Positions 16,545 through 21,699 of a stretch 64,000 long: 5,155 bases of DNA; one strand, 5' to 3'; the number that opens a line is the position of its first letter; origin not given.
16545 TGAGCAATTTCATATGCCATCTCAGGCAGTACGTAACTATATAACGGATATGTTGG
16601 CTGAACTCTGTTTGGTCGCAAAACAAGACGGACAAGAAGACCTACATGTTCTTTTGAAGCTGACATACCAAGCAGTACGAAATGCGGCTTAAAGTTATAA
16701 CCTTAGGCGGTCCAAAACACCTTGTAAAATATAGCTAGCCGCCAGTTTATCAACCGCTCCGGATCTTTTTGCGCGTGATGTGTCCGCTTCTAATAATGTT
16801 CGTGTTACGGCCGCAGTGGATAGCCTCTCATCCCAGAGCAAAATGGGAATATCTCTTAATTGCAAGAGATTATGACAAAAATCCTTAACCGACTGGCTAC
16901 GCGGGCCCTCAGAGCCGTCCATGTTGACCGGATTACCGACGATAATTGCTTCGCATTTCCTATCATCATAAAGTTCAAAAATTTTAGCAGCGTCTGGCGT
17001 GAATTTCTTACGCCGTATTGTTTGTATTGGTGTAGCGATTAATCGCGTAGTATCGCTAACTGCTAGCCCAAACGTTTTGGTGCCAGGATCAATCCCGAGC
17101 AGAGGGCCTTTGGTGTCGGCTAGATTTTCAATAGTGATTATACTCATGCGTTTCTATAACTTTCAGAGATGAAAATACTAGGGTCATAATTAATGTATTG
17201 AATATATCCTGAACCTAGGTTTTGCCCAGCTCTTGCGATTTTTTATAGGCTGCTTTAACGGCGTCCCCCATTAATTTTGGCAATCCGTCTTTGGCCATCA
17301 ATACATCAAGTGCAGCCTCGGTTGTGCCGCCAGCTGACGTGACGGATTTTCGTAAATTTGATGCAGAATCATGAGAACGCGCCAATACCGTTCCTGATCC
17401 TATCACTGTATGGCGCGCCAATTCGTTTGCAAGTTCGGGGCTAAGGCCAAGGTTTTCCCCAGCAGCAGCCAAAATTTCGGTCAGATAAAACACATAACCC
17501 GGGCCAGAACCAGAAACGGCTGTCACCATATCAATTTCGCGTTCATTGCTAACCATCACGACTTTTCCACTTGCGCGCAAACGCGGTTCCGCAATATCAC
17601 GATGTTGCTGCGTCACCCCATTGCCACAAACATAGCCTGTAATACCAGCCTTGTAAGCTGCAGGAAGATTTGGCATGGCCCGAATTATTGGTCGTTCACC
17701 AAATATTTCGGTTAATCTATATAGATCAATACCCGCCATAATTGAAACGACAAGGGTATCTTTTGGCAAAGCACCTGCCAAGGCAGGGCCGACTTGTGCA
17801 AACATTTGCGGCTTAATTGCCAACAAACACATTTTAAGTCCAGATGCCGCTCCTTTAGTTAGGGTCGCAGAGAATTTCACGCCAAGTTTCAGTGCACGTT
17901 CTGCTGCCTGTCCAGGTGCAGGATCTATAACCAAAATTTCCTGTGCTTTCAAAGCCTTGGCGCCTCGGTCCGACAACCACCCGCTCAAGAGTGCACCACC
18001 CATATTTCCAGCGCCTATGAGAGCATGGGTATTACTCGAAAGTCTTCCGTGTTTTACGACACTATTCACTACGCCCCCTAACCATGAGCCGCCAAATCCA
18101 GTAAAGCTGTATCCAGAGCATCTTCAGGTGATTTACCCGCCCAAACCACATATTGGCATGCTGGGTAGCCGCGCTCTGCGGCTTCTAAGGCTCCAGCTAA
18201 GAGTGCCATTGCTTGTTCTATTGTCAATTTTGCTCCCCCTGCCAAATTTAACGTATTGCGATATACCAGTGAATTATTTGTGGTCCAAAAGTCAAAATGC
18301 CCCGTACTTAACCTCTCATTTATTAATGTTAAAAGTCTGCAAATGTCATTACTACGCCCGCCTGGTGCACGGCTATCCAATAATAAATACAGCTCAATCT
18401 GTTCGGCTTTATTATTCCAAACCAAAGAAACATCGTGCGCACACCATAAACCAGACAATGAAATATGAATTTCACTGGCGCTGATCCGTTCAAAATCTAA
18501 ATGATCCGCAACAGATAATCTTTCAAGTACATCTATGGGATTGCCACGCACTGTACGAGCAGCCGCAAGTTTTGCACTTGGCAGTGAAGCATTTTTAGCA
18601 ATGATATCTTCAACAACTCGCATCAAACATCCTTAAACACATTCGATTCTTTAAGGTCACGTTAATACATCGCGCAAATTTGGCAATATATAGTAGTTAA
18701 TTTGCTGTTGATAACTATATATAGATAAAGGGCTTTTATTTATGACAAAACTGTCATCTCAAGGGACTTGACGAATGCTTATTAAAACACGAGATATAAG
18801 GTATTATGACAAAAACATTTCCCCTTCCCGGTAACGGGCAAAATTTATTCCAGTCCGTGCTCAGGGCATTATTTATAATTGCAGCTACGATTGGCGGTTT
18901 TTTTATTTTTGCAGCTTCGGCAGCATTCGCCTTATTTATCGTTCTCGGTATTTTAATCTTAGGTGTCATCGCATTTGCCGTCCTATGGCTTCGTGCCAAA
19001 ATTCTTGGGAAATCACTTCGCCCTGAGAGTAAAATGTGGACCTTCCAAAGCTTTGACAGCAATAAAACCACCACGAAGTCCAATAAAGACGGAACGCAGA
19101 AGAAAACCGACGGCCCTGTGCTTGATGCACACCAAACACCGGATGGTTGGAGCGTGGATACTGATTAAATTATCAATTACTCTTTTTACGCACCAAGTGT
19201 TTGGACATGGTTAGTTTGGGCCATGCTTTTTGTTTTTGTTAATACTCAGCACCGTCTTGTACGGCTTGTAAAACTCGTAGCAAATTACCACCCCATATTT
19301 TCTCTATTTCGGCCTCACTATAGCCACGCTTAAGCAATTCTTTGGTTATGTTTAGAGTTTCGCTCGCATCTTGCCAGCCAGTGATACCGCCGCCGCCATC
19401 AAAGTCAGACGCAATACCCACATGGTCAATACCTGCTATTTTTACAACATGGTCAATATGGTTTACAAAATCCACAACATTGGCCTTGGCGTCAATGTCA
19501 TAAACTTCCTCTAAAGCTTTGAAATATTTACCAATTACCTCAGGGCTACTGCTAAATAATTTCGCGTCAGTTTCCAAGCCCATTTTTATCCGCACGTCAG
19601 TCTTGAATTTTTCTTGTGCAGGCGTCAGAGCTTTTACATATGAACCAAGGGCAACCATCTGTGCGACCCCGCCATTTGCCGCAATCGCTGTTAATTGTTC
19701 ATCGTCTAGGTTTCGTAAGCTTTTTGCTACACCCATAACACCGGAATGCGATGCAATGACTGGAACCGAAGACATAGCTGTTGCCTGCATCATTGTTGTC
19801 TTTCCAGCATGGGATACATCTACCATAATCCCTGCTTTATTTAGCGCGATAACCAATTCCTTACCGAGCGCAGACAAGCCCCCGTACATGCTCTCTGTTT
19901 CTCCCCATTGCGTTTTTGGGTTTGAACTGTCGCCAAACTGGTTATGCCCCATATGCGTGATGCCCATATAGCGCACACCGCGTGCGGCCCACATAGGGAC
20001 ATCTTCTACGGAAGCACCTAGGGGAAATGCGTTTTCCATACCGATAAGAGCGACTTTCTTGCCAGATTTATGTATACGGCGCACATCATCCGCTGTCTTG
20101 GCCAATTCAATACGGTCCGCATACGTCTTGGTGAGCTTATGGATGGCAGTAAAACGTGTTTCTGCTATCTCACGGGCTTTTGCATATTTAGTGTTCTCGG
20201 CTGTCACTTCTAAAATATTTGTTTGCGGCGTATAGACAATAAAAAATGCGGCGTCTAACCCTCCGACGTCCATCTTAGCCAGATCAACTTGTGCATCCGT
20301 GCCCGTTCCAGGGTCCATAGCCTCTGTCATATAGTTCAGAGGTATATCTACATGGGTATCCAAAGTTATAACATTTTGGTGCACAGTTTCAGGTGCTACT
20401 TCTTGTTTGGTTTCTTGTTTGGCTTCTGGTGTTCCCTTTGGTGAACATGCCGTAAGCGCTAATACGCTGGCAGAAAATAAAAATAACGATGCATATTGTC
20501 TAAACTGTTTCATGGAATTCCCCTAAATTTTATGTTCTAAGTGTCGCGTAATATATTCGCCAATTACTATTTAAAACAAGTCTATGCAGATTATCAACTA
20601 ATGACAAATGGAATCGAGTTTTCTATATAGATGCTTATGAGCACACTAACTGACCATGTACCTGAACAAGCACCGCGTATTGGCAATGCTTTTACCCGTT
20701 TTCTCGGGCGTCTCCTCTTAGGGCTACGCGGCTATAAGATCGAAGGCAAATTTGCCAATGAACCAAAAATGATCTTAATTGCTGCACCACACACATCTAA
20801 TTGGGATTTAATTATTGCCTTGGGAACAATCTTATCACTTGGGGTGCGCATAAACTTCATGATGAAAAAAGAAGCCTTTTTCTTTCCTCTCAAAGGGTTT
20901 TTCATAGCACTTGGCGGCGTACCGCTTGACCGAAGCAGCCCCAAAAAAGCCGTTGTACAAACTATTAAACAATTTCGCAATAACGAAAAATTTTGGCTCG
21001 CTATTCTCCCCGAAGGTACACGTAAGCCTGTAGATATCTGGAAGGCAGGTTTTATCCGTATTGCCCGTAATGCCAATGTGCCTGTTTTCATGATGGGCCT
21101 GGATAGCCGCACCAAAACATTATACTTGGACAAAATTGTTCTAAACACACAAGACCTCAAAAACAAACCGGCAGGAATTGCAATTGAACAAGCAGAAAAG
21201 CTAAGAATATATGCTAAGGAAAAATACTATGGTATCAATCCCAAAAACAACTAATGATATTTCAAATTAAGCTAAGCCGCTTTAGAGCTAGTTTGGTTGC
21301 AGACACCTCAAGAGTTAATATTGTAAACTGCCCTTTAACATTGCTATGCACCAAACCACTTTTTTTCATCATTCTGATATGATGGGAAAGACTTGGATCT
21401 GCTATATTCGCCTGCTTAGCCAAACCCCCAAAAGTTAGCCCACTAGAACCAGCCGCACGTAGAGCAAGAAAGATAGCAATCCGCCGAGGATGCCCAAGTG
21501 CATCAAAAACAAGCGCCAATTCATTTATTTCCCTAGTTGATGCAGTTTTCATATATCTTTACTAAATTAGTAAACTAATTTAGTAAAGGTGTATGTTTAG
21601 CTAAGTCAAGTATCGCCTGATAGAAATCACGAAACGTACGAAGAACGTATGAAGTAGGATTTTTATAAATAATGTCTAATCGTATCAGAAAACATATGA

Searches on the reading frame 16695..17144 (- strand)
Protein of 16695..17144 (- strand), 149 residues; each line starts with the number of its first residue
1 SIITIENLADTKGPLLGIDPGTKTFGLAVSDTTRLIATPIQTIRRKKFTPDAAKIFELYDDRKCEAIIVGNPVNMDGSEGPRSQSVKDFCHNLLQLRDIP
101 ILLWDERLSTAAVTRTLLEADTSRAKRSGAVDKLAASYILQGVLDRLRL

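Call 35: search_protein_families(library=pfam, proteins=[window:16695-17144:-], max_evalue=0.001)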
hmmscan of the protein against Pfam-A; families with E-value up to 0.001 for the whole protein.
window:16695-17144:- (149 aa): 1 family
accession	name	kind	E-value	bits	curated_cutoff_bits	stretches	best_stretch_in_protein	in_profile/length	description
PF03652.20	RuvX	-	1.2e-40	139.4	29.2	1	15-145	3-133/134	Holliday junction resolvase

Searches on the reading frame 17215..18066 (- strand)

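Call 35: search_protein_families(library=pfam, proteins=[window:17215-18066:-], max_evalue=0.001)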
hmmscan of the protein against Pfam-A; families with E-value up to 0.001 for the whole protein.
window:17215-18066:- (283 aa): 2 families
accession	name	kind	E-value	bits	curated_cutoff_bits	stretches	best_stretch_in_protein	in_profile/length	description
PF14748.11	P5CR_dimer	-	3.6e-30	104.8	25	1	175-280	1-105/105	Pyrroline-5-carboxylate reductase dimerisation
PF03807.23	F420_oxidored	-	2.6e-13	50.8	21.6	1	15-112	3-94/94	NADP oxidoreductase coenzyme F420-dependent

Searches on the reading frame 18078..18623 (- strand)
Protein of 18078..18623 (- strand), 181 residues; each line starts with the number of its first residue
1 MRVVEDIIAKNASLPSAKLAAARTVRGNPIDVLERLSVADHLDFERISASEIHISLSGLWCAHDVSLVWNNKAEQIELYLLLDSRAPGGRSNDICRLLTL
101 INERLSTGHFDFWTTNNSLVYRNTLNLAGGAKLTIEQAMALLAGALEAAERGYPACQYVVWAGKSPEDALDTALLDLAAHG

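Call 35: search_protein_families(library=pfam, proteins=[window:18078-18623:-], max_evalue=0.001)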
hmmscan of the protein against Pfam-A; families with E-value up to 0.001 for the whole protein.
window:18078-18623:- (181 aa): 1 family
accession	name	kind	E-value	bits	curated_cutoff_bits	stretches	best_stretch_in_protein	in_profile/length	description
PF10722.14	YbjN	-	2.3e-18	67.1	22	1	29-157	1-125/126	Putative bacterial sensory transduction regulator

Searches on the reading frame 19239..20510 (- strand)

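Call 35: search_protein_families(library=pfam, proteins=[window:19239-20510:-], max_evalue=0.001)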
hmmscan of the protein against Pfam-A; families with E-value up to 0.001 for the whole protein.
window:19239-20510:- (423 aa): 1 family
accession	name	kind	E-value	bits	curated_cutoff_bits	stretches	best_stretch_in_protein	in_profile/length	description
PF01244.27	Peptidase_M19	-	1.6e-92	310.6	26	1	43-415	2-318/319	Membrane dipeptidase (Peptidase family M19)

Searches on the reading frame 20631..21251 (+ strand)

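Call 36: search_protein_families(library=pfam, proteins=[window:20631-21251:+], max_evalue=0.001)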
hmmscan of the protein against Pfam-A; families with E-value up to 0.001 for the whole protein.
window:20631-21251:+ (207 aa): 1 family
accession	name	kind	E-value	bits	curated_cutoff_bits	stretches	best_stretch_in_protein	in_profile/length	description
PF01553.26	Acyltransferase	-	1.5e-12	47.9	23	1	46-153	14-127/132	Acyltransferase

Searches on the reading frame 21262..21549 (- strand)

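Call 36: search_protein_families(library=pfam, proteins=[window:21262-21549:-], max_evalue=0.001)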
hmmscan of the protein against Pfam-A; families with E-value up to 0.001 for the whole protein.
window:21262-21549:- (95 aa): 3 families
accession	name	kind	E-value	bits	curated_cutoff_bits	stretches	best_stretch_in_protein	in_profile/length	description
PF12840.13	HTH_20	-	9.4e-10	38.8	27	1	18-69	1-50/51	Helix-turn-helix domain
PF01022.26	HTH_5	-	6.6e-08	32.7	22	1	21-69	2-47/47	Bacterial regulatory protein, arsR family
PF24038.1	DUF7347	-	0.00022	21.8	27.6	1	14-61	4-52/77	Domain of unknown function (DUF7347)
